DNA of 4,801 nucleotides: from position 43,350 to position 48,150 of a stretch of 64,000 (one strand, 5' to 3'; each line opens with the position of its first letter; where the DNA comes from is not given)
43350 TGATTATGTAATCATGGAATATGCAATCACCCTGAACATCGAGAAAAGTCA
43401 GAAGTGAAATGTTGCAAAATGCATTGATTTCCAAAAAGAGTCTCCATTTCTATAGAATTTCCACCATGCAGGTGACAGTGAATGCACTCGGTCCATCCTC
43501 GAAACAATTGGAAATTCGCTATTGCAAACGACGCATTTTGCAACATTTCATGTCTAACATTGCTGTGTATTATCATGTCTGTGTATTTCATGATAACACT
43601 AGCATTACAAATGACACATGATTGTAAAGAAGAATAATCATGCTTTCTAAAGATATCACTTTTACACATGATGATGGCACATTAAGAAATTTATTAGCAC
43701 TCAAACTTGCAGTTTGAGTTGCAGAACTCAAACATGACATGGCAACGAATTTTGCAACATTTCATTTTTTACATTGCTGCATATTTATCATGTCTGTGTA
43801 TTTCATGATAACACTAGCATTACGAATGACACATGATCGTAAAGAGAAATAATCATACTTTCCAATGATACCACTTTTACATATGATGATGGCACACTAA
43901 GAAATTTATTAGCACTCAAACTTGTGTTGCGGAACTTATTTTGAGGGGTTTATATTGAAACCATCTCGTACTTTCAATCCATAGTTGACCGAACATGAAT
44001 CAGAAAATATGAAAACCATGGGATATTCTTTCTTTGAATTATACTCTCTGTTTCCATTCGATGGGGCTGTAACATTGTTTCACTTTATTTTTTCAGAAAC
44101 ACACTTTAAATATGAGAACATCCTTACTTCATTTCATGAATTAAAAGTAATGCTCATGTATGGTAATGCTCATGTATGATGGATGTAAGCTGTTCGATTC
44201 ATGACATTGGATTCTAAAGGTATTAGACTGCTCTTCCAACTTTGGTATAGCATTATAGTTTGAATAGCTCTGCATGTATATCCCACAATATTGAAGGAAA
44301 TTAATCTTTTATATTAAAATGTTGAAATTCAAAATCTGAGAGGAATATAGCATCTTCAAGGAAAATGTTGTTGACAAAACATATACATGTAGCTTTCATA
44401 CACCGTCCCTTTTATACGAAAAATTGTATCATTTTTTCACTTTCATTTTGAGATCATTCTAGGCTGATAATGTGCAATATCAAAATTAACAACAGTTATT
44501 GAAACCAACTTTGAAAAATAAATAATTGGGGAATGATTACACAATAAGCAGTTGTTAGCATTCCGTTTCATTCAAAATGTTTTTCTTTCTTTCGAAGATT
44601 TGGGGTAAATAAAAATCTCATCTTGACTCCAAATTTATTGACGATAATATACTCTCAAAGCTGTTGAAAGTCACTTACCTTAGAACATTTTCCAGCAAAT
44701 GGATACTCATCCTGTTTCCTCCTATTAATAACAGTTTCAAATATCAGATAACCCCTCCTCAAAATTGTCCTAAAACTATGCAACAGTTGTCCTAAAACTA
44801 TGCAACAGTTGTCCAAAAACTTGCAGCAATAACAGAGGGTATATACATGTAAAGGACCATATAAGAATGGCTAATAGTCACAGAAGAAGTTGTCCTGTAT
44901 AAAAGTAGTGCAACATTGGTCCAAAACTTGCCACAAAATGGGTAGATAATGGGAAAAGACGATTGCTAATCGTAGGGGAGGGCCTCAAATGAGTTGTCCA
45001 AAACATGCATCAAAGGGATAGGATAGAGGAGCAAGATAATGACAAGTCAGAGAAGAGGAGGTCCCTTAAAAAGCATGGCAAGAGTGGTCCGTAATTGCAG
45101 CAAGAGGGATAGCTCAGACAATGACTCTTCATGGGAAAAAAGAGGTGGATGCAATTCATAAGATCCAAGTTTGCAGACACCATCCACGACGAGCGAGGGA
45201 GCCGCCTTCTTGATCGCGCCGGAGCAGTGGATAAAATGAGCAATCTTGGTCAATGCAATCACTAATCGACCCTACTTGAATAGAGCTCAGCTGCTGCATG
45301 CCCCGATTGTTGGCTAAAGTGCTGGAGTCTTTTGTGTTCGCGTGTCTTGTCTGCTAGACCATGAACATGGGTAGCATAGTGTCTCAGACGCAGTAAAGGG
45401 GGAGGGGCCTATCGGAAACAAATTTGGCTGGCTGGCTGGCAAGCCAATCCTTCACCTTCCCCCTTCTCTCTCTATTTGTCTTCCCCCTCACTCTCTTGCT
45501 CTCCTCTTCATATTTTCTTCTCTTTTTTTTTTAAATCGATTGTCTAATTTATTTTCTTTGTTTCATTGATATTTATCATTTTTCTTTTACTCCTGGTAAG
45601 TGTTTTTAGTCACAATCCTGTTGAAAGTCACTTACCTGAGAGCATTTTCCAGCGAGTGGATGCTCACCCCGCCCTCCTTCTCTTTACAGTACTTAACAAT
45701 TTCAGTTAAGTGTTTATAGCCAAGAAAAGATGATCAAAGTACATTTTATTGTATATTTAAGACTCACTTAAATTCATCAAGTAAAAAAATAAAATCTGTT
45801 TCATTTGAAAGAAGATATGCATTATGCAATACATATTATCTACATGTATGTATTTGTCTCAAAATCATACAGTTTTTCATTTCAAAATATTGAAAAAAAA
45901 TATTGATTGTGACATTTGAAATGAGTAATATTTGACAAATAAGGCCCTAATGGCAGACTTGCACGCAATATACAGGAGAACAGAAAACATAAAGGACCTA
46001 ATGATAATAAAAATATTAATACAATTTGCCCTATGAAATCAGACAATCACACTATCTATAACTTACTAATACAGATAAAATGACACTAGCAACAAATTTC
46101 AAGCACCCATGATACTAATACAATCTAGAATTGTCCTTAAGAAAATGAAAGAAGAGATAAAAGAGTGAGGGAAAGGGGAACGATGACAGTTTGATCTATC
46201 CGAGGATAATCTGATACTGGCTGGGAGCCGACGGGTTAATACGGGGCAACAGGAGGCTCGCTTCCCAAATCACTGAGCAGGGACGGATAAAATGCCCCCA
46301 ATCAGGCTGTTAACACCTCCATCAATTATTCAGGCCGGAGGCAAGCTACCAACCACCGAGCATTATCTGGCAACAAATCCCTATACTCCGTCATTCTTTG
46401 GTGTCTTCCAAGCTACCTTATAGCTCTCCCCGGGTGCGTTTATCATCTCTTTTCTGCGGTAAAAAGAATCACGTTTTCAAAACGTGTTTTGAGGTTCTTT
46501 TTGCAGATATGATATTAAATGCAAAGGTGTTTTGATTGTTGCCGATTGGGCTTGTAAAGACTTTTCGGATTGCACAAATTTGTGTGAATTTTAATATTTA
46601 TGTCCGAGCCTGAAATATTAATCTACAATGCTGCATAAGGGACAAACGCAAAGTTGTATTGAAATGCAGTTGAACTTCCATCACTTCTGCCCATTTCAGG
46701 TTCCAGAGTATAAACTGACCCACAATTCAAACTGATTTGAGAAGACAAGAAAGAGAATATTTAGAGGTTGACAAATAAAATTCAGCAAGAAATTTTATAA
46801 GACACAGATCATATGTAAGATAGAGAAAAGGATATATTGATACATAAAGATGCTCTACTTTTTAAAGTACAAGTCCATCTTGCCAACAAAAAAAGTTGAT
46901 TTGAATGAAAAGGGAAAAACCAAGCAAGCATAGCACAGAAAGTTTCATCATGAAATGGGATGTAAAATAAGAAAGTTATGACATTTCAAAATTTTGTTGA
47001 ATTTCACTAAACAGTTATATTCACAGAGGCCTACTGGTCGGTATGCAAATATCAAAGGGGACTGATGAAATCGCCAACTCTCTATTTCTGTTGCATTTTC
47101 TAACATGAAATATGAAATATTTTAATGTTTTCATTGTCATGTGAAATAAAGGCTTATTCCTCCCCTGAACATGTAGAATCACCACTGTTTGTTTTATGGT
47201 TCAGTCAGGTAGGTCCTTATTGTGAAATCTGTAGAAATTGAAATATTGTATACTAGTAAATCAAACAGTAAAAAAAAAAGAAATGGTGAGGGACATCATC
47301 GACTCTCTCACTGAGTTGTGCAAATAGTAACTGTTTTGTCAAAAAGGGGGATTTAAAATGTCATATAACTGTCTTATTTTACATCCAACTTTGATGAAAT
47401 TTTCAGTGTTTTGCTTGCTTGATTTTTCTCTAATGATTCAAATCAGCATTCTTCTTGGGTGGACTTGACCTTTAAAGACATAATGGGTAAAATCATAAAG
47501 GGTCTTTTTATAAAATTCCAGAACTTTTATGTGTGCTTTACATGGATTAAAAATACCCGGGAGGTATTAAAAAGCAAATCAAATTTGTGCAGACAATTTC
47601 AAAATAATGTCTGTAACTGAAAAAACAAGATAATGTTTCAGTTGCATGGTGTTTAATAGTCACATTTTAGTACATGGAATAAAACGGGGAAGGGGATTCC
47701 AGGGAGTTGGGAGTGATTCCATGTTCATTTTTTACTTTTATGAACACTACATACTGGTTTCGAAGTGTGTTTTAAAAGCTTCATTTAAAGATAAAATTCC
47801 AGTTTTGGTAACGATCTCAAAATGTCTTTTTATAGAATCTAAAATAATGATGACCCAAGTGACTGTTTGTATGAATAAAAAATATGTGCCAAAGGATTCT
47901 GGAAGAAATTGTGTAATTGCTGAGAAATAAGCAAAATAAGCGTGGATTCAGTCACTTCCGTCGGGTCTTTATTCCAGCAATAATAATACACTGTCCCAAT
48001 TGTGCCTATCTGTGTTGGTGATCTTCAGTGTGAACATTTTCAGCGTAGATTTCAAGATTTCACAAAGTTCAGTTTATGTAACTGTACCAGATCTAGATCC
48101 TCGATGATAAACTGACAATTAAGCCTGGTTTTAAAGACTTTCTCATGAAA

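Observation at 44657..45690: Exon 1 plus donor of the ZC4H2-like gene is duplicated ~950 bp upstream; the upstream copy has GTG in place of ATG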

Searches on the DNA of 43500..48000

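Call 38: search_rna_families(source=window, start=43500, end=48000, threshold=evalue, max_evalue=1)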
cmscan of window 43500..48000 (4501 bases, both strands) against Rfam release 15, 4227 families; matches with E-value up to 1: 1.
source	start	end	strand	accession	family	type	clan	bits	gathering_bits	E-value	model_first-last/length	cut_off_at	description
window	44425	44491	-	RF01164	SNORD107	Gene; snRNA; snoRNA; CD-box;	-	23.9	50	0.37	1-74/74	no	Small nucleolar RNA SNORD107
